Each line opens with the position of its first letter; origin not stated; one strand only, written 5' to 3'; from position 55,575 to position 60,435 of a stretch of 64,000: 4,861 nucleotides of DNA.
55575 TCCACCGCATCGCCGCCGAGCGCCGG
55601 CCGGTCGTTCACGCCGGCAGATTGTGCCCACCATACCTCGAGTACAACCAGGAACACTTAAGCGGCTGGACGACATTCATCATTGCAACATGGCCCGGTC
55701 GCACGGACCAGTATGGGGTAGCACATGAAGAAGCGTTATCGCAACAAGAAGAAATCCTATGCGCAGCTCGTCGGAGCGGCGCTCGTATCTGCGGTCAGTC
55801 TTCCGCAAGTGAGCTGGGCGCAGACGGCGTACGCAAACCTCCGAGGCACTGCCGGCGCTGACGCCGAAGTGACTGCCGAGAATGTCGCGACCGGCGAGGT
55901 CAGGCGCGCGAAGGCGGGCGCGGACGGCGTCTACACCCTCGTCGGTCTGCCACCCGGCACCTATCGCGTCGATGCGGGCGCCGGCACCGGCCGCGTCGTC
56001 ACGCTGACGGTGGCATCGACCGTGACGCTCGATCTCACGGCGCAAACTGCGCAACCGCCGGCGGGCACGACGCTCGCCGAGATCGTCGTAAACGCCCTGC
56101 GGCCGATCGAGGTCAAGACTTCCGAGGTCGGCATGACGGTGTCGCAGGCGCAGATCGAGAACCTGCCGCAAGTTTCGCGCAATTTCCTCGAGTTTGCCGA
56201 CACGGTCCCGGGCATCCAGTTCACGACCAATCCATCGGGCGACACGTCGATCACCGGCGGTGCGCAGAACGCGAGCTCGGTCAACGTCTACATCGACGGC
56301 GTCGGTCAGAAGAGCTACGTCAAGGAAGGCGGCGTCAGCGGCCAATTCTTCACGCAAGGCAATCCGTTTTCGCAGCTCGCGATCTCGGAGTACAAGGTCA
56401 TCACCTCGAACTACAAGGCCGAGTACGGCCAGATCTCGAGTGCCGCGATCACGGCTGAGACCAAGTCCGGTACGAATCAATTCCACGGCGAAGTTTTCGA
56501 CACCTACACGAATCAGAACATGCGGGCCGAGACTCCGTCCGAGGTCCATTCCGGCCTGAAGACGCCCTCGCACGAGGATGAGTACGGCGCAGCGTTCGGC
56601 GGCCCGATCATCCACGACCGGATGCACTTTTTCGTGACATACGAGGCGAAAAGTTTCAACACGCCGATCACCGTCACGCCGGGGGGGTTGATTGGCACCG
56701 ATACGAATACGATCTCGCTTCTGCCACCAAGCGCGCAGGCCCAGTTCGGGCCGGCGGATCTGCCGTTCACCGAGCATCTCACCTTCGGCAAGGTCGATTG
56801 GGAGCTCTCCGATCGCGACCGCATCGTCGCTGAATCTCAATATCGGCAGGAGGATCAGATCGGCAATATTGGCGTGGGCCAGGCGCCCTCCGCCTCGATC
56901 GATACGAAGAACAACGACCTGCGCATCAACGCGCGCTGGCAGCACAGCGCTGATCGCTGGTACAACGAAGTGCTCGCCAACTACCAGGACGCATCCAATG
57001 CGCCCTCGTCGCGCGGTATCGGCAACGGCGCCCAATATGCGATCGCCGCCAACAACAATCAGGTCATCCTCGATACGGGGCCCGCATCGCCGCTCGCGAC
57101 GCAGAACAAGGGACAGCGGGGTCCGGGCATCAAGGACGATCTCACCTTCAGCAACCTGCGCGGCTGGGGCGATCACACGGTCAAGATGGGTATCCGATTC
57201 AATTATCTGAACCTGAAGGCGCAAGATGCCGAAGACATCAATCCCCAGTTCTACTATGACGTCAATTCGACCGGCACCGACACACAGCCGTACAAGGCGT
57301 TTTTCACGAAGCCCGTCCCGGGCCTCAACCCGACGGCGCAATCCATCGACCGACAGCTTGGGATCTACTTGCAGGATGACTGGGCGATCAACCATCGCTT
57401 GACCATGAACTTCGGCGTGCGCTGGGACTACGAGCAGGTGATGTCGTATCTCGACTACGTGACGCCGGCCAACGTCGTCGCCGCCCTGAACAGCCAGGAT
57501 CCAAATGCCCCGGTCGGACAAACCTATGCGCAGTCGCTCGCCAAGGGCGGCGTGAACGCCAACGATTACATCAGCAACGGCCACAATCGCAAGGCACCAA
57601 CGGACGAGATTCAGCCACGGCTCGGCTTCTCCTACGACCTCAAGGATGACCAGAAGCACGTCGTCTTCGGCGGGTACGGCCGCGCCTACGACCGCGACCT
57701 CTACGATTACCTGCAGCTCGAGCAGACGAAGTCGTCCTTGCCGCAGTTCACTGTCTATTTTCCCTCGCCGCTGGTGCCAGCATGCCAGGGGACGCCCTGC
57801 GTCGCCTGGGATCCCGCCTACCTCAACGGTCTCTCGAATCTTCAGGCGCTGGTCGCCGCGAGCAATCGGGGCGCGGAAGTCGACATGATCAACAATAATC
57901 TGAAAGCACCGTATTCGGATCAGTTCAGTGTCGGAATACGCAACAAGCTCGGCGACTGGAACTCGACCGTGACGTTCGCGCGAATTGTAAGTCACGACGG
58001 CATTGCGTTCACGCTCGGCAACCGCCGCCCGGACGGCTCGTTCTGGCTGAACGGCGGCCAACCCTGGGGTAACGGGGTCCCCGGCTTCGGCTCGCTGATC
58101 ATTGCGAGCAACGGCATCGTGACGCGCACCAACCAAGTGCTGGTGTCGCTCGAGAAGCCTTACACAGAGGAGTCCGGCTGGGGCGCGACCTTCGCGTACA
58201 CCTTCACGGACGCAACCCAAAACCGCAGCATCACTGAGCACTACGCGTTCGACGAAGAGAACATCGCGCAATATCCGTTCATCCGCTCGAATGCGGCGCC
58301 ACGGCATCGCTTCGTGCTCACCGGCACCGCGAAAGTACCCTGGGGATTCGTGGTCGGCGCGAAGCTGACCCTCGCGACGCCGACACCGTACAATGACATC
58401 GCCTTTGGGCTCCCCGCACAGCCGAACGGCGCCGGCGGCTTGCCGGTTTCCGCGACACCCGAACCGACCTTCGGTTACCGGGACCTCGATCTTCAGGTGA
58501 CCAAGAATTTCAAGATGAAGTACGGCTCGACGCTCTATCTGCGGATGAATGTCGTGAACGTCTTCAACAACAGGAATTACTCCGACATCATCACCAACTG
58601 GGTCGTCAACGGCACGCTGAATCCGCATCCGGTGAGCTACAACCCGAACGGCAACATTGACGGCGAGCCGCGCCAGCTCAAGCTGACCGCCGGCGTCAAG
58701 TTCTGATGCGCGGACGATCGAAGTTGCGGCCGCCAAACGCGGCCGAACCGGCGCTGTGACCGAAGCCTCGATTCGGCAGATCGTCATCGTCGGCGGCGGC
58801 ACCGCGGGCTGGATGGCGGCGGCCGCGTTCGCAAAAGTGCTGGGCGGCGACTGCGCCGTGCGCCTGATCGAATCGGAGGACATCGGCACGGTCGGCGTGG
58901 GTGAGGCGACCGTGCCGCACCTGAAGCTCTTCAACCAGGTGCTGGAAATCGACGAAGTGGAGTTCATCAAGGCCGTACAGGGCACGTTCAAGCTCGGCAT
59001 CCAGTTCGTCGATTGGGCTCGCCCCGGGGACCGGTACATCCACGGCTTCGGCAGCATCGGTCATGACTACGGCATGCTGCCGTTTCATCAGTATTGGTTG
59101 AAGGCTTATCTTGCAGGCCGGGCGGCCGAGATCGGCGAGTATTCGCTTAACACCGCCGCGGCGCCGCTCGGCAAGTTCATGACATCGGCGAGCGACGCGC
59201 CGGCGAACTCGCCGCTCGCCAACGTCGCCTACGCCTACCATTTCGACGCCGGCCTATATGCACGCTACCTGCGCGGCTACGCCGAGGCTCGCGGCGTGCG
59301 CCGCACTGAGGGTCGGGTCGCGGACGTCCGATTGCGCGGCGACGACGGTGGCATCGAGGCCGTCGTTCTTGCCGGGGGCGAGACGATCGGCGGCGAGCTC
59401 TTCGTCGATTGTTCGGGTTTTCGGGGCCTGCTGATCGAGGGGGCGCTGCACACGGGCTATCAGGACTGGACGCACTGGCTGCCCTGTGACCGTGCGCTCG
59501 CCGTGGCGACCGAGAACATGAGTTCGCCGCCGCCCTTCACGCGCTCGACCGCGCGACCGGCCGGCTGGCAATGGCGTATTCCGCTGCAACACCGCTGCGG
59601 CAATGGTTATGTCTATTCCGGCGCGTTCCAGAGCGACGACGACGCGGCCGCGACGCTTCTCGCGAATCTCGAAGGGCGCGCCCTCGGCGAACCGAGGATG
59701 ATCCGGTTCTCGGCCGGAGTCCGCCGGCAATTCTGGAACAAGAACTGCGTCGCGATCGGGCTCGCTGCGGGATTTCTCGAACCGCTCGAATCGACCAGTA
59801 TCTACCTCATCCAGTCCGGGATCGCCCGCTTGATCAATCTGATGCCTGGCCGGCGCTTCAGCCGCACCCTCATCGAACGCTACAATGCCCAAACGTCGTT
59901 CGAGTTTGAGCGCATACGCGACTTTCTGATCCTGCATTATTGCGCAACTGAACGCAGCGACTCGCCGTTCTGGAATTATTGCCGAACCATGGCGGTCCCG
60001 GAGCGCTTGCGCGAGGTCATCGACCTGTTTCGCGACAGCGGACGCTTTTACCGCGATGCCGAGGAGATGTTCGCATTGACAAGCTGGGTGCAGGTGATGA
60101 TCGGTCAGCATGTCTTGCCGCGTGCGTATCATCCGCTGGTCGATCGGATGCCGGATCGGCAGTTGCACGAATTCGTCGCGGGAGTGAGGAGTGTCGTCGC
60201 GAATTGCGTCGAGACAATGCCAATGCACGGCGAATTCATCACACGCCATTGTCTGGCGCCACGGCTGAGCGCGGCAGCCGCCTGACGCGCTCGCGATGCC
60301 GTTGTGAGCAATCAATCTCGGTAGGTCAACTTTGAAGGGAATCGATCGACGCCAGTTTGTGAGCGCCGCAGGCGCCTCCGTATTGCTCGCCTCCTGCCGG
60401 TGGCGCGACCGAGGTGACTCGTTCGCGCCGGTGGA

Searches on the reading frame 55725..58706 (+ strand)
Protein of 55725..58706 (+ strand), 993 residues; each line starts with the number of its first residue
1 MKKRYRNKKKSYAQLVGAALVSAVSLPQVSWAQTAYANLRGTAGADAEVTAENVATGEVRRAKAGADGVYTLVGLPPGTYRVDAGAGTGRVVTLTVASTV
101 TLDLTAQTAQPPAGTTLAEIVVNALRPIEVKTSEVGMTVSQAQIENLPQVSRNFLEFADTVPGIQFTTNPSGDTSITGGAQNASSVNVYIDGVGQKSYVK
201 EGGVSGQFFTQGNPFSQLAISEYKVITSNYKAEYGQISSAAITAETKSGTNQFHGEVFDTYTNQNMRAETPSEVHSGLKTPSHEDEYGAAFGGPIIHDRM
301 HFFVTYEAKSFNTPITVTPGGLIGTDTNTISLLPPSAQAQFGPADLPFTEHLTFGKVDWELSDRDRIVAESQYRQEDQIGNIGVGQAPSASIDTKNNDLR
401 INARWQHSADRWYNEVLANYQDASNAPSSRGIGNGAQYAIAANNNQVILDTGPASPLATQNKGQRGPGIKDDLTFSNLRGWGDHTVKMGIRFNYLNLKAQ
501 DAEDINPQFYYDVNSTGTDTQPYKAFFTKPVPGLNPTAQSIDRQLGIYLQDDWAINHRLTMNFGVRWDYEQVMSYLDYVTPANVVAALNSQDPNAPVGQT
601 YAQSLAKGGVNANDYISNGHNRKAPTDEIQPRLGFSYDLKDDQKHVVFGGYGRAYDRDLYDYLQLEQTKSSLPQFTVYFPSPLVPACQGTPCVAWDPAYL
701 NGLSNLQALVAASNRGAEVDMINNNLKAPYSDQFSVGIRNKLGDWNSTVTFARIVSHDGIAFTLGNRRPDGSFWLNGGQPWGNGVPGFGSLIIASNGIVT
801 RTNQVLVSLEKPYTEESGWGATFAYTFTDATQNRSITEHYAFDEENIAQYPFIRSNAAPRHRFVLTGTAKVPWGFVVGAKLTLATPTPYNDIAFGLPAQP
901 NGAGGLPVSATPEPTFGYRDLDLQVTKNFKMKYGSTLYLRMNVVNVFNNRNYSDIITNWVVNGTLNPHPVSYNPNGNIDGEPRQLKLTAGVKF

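Call 36: search_protein_families(library=pfam, proteins=[window:55725-58706:+], max_evalue=0.001)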
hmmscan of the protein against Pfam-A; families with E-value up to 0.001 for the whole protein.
window:55725-58706:+ (993 aa): 3 families
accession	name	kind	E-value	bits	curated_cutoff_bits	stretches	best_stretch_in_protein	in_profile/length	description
PF25183.1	OMP_b-brl_4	-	6.8e-58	197.2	30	3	346-874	150-680/838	Outer membrane beta barrel domain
PF00593.30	TonB_dep_Rec_b-barrel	-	2.1e-14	54.7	27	1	378-942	43-432/436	TonB dependent receptor-like, beta-barrel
PF13620.12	CarboxypepD_reg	-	1.3e-07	32.3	32.3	1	41-105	11-80/82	Carboxypeptidase regulatory-like domain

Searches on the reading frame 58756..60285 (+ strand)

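Call 36: search_protein_families(library=pfam, proteins=[window:58756-60285:+], max_evalue=0.001)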
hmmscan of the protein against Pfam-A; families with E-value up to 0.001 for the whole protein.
window:58756-60285:+ (509 aa): 1 family
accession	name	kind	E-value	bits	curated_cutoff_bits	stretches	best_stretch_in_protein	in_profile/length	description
PF04820.20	Trp_halogenase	-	1.7e-194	647.3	21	1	8-467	1-458/458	Tryptophan halogenase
